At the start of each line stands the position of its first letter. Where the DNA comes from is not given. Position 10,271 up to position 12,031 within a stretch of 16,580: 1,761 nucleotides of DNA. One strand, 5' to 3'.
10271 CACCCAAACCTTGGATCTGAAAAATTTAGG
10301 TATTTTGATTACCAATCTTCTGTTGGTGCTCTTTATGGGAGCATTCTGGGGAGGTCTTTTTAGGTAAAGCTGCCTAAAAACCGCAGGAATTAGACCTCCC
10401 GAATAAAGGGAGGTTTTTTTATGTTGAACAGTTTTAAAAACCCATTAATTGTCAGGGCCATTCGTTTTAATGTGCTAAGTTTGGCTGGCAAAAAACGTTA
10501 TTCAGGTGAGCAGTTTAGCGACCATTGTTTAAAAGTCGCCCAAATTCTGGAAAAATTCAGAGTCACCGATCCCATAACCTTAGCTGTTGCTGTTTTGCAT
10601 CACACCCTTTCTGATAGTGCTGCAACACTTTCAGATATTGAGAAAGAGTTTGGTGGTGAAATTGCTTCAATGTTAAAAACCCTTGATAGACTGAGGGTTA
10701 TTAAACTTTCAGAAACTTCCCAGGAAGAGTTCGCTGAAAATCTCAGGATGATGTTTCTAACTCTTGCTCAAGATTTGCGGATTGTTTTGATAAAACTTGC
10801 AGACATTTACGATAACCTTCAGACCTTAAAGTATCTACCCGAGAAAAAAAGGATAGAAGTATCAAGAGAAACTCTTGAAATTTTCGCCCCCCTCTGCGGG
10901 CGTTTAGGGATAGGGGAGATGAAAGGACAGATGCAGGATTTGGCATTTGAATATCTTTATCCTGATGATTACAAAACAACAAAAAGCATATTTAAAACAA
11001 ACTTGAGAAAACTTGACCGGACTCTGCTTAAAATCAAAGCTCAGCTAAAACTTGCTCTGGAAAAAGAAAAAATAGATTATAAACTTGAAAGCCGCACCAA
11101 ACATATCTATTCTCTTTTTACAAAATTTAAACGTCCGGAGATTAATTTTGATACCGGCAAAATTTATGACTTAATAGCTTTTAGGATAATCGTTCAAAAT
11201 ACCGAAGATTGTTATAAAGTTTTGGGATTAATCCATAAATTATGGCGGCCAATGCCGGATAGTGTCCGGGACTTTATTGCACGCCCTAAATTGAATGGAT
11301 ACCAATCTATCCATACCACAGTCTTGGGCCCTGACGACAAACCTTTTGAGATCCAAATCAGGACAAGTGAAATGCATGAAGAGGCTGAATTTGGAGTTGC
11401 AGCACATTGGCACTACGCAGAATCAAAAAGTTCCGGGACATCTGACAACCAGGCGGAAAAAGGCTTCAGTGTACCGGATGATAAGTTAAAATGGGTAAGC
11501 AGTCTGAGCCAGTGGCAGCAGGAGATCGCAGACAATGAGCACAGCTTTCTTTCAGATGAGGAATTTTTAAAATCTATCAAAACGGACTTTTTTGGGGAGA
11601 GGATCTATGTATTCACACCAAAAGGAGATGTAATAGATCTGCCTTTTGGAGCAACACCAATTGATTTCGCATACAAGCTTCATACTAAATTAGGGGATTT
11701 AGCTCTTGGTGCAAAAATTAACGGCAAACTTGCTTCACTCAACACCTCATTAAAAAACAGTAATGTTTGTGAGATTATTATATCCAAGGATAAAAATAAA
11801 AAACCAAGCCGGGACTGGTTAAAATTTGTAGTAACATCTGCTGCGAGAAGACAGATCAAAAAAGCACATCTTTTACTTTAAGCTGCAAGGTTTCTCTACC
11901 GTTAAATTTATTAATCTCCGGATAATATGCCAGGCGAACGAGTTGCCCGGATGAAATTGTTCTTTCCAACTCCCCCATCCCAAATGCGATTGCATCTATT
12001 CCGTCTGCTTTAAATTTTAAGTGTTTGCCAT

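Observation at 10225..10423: Leader ORF plus three-segment attenuator, doubling as an SD-masking hairpin, upstream of the (p)ppGpp synthetase gene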

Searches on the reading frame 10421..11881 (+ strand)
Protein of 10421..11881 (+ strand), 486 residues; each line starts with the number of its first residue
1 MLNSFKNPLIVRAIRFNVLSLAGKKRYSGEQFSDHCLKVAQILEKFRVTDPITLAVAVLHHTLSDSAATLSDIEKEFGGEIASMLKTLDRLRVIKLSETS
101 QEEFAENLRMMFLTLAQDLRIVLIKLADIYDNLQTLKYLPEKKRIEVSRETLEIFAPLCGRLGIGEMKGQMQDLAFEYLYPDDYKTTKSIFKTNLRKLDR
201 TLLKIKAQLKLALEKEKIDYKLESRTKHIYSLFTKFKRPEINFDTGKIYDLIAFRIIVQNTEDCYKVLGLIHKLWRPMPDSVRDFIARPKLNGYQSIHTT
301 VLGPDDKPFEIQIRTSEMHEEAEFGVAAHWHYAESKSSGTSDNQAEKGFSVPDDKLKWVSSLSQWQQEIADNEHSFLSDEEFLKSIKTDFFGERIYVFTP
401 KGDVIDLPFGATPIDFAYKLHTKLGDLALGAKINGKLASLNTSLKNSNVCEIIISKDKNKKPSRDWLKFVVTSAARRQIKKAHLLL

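Call 7: search_protein_families(library=pfam, proteins=[window:10421-11881:+])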
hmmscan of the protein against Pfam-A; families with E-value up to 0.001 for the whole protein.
window:10421-11881:+ (486 aa): 3 families
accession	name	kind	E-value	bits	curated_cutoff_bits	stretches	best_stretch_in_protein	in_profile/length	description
PF04607.23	RelA_SpoT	-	4e-39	133.8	27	1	224-336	1-112/113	Region found in RelA / SpoT proteins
PF13328.12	HD_4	-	4.4e-32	111.4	27.2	1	21-164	9-155/156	HD domain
PF02824.27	TGS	-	1.4e-19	70.3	22.2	1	395-453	1-59/60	TGS domain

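Call 10: find_related_loci(query=window:10421-11881:+, collection=genome_contigs, flank=3000)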
Query window:10421-11881:+ (486 aa) in genome_contigs; peptide patterns used: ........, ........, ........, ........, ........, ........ (x = any residue, [..] = any of these).
238 stretches matched a pattern; 103 encode a relative of the query (tblastn E <= 1e-3); the best 80 are kept; 80 distinct loci.
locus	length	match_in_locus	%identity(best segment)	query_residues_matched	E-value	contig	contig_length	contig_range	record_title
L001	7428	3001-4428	72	1-483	0e+0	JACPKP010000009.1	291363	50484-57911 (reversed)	MAG: Candidatus Daviesbacteria bacterium isolate NC_groundwater_498_Ag_S-0.1um_40_17 S35_SO-1_scaffold_95576, whole geno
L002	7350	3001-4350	45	13-482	3e-133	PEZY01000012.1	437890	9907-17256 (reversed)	MAG: Candidatus Buchananbacteria bacterium CG10_big_fil_rev_8_21_14_0_10_33_19 CG10_8_21_14_0.10_scaffold_3_c, whole gen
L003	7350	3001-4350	44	13-482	3e-131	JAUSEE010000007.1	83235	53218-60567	MAG: Candidatus Buchananbacteria bacterium isolate E14_maxbin.167 E14_k141_724261, whole genome shotgun sequence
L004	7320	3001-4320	45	23-482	2e-130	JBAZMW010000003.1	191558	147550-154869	MAG: Patescibacteria group bacterium isolate SO_2017_LW4_52 scaffold_231_c1_LW137-91_2017, whole genome shotgun sequence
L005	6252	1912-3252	46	9-479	2e-130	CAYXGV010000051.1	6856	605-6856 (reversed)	MAG TPA_asm: uncultured Gammaproteobacteria bacterium isolate SRP178699_co1_205 genome assembly, contig: NODE_15975_leng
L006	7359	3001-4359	46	9-480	9e-130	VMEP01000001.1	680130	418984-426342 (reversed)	MAG: Parcubacteria group bacterium LiPW_30 LiPW30_scaffold_20, whole genome shotgun sequence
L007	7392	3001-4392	44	4-482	8e-130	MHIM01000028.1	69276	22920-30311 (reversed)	MAG: Candidatus Buchananbacteria bacterium RIFCSPLOWO2_01_FULL_39_33 rifcsplowo2_01_scaffold_497, whole genome shotgun s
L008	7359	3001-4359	45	9-480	2e-128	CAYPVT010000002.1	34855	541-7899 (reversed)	MAG TPA_asm: uncultured Candidatus Saccharibacteria bacterium isolate SRP062349_co2_260 genome assembly, contig: NODE_70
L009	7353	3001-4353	45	9-483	6e-127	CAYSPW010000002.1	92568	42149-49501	MAG TPA_asm: uncultured Gammaproteobacteria bacterium isolate SRP141376_co4_298 genome assembly, contig: NODE_377_length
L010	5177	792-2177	42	2-483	5e-127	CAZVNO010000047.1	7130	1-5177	MAG TPA_asm: uncultured Gammaproteobacteria bacterium isolate SRP286056_co3_9 genome assembly, contig: NODE_14117_length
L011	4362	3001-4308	46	23-482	9e-127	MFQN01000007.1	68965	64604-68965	MAG: Candidatus Magasanikbacteria bacterium RIFCSPLOWO2_12_FULL_43_12 rifcsplowo2_12_scaffold_1955, whole genome shotgun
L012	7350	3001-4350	45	9-482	2e-124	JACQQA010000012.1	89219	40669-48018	MAG: Candidatus Magasanikbacteria bacterium isolate NC_groundwater_1321_Ag_S-0.2um_45_150 S_p2_S4_coassembly_k141_398610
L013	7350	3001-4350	44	9-482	2e-124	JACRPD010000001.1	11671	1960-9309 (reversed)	MAG: Candidatus Magasanikbacteria bacterium isolate NC_groundwater_1978_Pr3_S-0.2um_44_3 scaffold_98436, whole genome sh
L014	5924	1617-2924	43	22-481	5e-123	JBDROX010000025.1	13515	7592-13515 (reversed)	MAG: Candidatus Magasanikbacteria bacterium isolate MEGAHIT-group-1.981 k141_12784215, whole genome shotgun sequence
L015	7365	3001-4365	43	9-481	6e-123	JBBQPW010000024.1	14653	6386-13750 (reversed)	MAG: Gaiellales bacterium isolate Co_metawrap_1534 Cmw_1534_k141_9466199_length_14653_cov_14.8144, whole genome shotgun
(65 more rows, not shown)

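Call 18: find_homologous_proteins(query=window:10421-11878:+, max_evalue=1e-100)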
Query window:10421-11878:+ (486 aa): 3283 proteins with E <= 1e-100 among 8000 candidates; the best 120 are listed.
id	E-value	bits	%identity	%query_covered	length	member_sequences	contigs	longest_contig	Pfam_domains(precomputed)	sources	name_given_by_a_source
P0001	0.0e+0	1085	100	100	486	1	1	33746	PF04607.24,PF13328.13,PF02824.28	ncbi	-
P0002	1.3e-233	794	72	99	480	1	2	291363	PF04607.24,PF13328.13,PF02824.28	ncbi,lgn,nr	ncbi:bifunctional (p)ppGpp synthetase/guanosine-3',5'-bis(diphosphate) 3'-pyrophosphohydrolase [Cand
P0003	1.4e-224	764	71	99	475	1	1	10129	PF04607.24,PF13328.13,PF02824.28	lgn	-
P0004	1.7e-214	731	67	99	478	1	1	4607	PF04607.24,PF13328.13,PF02824.28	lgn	-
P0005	3.2e-211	720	67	99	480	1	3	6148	PF04607.24,PF13328.13,PF02824.28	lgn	-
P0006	2.0e-210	717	67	98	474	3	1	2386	PF04607.24,PF13328.13,PF02824.28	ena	-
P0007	2.2e-209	714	65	99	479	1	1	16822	PF04607.24,PF13328.13,PF02824.28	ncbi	-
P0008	1.8e-206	704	65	98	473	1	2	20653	PF04607.24,PF13328.13,PF02824.28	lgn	-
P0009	1.1e-205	702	63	99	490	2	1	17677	PF04607.24,PF13328.13,PF02824.28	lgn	-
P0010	1.3e-205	701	63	99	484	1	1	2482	PF04607.24,PF13328.13,PF02824.28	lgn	-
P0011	4.3e-205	700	63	99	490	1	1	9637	PF04607.24,PF13328.13,PF02824.28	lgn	-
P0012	2.0e-203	694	63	99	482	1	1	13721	PF04607.24,PF13328.13,PF02824.28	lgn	-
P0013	4.8e-203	693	64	97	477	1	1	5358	PF04607.24,PF13328.13,PF02824.28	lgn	-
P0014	1.1e-202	692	64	99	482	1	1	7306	PF04607.24,PF13328.13,PF02824.28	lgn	-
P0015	7.3e-201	686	65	98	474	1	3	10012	PF04607.24,PF13328.13,PF02824.28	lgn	-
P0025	2.9e-193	661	60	99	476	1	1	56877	PF04607.24,PF13328.13,PF02824.28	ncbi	ncbi:MAG: RelA/SpoT family protein [Candidatus Daviesbacteria bacterium]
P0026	3.7e-193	660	63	99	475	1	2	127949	PF04607.24,PF13328.13,PF02824.28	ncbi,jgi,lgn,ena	-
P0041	1.1e-187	642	59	98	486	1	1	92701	PF04607.24,PF13328.13,PF02824.28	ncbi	-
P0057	4.0e-183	627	59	98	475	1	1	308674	PF04607.24,PF13328.13,PF02824.28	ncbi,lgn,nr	ncbi:MAG: HD domain-containing protein [Candidatus Daviesbacteria bacterium]|nr:HD domain-containing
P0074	1.2e-179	616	59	99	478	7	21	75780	PF04607.24,PF13328.13,PF02824.28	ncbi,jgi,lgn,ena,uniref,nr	ncbi:hypothetical protein A3A14_03380 [Candidatus Daviesbacteria bacterium RIFCSPLOWO2_01_FULL_43_38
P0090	4.0e-175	601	57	99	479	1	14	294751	PF04607.24,PF13328.13,PF02824.28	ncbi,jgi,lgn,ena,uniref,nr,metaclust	ncbi:hypothetical protein A2617_03420 [Candidatus Daviesbacteria bacterium RIFOXYD1_FULL_41_10]|unir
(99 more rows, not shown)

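Call 19: find_encoding_contigs(protein=P0003, flank=2500, max_places=2)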
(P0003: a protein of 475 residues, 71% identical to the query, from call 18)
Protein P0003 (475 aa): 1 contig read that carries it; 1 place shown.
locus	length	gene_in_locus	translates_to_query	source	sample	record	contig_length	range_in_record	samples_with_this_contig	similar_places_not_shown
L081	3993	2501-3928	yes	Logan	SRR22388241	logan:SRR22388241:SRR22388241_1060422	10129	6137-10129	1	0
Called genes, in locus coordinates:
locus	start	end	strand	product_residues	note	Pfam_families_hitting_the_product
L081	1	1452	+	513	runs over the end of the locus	PF04107:GCS2 (faint)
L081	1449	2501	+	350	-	PF01546:Peptidase_M20, PF07687:M20_dimer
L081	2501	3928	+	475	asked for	PF13328:HD_4, PF04607:RelA_SpoT, PF02824:TGS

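Call 20: find_encoding_contigs(protein=P0007, flank=2500, max_places=2)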
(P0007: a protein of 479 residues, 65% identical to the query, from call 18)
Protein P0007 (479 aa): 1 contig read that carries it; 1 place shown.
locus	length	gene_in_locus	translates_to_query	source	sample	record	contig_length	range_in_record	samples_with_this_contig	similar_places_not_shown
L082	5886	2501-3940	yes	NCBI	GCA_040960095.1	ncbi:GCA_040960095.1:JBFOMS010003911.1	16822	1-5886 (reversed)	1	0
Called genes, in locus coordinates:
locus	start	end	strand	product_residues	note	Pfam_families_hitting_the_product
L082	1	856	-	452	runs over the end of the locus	PF01743:PolyA_pol, PF12627:PolyA_pol_RNAbd, PF01966:HD (weak), PF13735:tRNA_NucTran2_2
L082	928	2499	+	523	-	PF01368:DHH, PF02272:DHHA1, PF17768:RecJ_OB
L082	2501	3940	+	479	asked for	PF13328:HD_4, PF04607:RelA_SpoT, PF02824:TGS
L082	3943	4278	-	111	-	-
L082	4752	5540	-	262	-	PF20257:SAM_HAT_C (weak)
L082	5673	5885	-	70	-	?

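Call 21: find_encoding_contigs(protein=P0008, flank=2500, max_places=2)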
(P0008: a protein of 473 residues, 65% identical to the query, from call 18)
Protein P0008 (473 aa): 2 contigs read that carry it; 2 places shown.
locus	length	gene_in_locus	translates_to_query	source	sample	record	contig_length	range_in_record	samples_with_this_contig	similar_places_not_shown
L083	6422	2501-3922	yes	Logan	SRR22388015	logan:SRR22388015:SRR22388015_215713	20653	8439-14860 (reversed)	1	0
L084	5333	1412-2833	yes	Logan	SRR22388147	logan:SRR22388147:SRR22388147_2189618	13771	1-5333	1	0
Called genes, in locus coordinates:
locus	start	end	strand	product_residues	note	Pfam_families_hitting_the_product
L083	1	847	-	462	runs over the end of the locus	PF01743:PolyA_pol, PF12627:PolyA_pol_RNAbd, PF01966:HD, PF13735:tRNA_NucTran2_2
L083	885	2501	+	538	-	PF01368:DHH, PF02272:DHHA1, PF17768:RecJ_OB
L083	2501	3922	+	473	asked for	PF13328:HD_4, PF04607:RelA_SpoT, PF02824:TGS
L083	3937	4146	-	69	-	-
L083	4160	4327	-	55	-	-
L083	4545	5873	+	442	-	PF01336:tRNA_anti-codon, PF00152:tRNA-synt_2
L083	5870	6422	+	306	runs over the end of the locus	PF00768:Peptidase_S11, PF02113:Peptidase_S13 (weak), PF13354:Beta-lactamase2 (weak)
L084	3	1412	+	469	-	?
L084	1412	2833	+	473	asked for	PF13328:HD_4, PF04607:RelA_SpoT, PF02824:TGS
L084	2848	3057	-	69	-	-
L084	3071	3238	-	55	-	-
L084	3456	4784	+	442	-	PF01336:tRNA_anti-codon, PF00152:tRNA-synt_2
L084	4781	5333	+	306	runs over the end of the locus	PF00768:Peptidase_S11, PF02113:Peptidase_S13 (weak), PF13354:Beta-lactamase2 (weak)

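Call 22: find_encoding_contigs(protein=P0009, flank=2500, max_places=2)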
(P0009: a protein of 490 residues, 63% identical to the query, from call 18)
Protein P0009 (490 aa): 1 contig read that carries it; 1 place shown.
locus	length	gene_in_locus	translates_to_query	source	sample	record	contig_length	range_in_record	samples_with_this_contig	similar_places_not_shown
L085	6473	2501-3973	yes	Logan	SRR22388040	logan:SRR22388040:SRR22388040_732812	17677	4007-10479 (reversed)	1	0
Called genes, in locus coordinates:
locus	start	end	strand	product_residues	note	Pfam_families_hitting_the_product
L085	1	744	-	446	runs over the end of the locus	PF01743:PolyA_pol, PF12627:PolyA_pol_RNAbd, PF01966:HD (weak), PF13735:tRNA_NucTran2_2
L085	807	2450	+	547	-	PF01368:DHH, PF02272:DHHA1, PF17768:RecJ_OB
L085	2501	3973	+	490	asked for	PF13328:HD_4, PF04607:RelA_SpoT, PF02824:TGS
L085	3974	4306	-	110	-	-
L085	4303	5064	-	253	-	PF00702:Hydrolase, PF13419:HAD_2, PF13242:Hydrolase_like (weak)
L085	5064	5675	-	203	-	PF06941:NT5C (weak)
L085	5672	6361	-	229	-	-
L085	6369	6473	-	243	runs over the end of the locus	PF02633:Creatininase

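Call 29: find_related_loci(query=A2, collection=metagenome_contigs, flank=2500)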
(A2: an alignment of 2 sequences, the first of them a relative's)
Query A2 (442 aa) in metagenome_contigs; peptide patterns used: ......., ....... (x = any residue, [..] = any of these).
600 stretches matched a pattern (row limit reached: there are more); 66 encode a relative of the query (tblastn E <= 1e-3); 66 distinct loci.
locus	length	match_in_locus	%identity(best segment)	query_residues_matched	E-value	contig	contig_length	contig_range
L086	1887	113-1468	74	1-442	0e+0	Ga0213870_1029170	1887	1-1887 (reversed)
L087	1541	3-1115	80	69-440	0e+0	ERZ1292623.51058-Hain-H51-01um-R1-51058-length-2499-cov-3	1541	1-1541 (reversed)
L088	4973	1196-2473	67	13-441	0e+0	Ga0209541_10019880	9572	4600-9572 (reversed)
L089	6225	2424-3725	40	1-435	3e-97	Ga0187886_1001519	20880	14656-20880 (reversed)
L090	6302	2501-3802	38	1-435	5e-84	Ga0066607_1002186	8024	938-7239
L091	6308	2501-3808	37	1-436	5e-84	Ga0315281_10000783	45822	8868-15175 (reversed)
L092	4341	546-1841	39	1-435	1e-82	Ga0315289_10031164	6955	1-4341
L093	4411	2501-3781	38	1-435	3e-80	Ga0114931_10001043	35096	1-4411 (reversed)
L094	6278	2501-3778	37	2-435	2e-77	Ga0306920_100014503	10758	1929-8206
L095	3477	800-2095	37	1-435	1e-77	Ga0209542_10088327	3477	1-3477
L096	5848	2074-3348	36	2-435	5e-76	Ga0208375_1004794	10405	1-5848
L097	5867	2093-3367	36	2-435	5e-76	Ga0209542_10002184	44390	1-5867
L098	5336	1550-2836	37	1-435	3e-75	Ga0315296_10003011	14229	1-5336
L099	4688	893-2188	36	1-435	1e-74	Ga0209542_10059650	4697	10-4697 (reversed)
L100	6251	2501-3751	38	1-425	4e-74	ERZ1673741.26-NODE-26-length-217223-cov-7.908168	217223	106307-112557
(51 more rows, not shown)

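Call 32: find_encoding_contigs(protein=P0026, flank=5000, max_places=2)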
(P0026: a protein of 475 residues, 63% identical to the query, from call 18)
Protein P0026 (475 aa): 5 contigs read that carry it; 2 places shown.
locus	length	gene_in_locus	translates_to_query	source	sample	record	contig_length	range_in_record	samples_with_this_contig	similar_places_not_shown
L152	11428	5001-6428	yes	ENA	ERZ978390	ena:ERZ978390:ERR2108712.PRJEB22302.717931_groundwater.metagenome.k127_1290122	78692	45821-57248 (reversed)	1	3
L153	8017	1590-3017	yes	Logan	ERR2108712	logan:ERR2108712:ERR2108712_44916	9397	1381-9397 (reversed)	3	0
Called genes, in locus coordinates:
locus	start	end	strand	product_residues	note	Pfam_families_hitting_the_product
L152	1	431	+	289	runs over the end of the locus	-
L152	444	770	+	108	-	-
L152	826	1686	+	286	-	PF07549:Sec_GG, PF02355:SecD_SecF_C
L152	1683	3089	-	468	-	PF01743:PolyA_pol, PF12627:PolyA_pol_RNAbd, PF01966:HD (weak), PF13735:tRNA_NucTran2_2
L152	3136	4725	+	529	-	PF01368:DHH, PF02272:DHHA1, PF17768:RecJ_OB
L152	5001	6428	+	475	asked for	PF13328:HD_4, PF04607:RelA_SpoT, PF02824:TGS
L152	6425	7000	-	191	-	-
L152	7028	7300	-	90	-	-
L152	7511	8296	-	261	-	PF20257:SAM_HAT_C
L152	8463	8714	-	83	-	-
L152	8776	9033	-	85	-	-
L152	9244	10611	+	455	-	PF01336:tRNA_anti-codon, PF00152:tRNA-synt_2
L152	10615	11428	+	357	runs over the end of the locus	PF00768:Peptidase_S11, PF02113:Peptidase_S13 (weak), PF13354:Beta-lactamase2 (weak)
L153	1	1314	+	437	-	?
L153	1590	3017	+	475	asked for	PF13328:HD_4, PF04607:RelA_SpoT, PF02824:TGS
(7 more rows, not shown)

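Call 33: find_encoding_contigs(protein=P0025, flank=5000, max_places=2)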
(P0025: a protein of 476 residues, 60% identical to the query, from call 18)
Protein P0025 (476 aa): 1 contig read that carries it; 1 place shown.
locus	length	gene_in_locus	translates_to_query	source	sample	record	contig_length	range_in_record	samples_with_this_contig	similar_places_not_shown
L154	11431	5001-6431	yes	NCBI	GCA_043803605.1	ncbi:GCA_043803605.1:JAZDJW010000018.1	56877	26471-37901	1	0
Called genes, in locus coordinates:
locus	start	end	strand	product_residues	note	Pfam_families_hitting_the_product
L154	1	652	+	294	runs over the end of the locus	-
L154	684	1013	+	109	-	-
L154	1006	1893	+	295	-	PF07549:Sec_GG (weak), PF02355:SecD_SecF_C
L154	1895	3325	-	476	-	PF01743:PolyA_pol, PF12627:PolyA_pol_RNAbd, PF01966:HD (weak), PF13735:tRNA_NucTran2_2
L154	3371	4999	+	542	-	PF01368:DHH, PF02272:DHHA1, PF17768:RecJ_OB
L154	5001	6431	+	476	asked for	PF13328:HD_4, PF04607:RelA_SpoT, PF02824:TGS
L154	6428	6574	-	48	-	-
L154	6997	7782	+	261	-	PF00793:DAHP_synth_1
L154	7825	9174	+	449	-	PF01336:tRNA_anti-codon, PF00152:tRNA-synt_2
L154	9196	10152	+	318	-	PF00768:Peptidase_S11, PF13354:Beta-lactamase2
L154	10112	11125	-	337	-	-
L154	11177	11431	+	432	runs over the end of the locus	PF00749:tRNA-synt_1c, PF19269:Anticodon_2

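Call 34: find_encoding_contigs(protein=P0057, flank=5000, max_places=2)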
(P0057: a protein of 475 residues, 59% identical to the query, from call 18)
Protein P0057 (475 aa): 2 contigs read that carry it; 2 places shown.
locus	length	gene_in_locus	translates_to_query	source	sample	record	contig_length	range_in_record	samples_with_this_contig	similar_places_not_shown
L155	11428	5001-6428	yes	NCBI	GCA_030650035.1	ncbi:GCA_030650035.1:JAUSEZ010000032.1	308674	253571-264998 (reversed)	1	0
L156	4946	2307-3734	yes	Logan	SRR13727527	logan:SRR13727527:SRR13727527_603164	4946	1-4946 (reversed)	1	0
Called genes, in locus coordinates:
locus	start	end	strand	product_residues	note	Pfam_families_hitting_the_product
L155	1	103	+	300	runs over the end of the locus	-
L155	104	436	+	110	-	-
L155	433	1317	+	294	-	PF07549:Sec_GG, PF02355:SecD_SecF_C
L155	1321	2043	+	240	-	PF18765:Polbeta (weak)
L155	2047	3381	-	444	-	PF01743:PolyA_pol, PF12627:PolyA_pol_RNAbd, PF01966:HD, PF13735:tRNA_NucTran2_2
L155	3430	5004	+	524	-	PF01368:DHH, PF02272:DHHA1, PF17768:RecJ_OB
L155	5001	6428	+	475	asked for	PF13328:HD_4, PF04607:RelA_SpoT, PF02824:TGS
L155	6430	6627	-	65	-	-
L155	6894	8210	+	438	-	PF01336:tRNA_anti-codon, PF00152:tRNA-synt_2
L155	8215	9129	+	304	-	PF00768:Peptidase_S11, PF13354:Beta-lactamase2 (weak)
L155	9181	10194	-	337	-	-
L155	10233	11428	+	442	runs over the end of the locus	PF00749:tRNA-synt_1c, PF19269:Anticodon_2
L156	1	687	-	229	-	?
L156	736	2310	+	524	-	PF01368:DHH, PF02272:DHHA1, PF17768:RecJ_OB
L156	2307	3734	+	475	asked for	PF13328:HD_4, PF04607:RelA_SpoT, PF02824:TGS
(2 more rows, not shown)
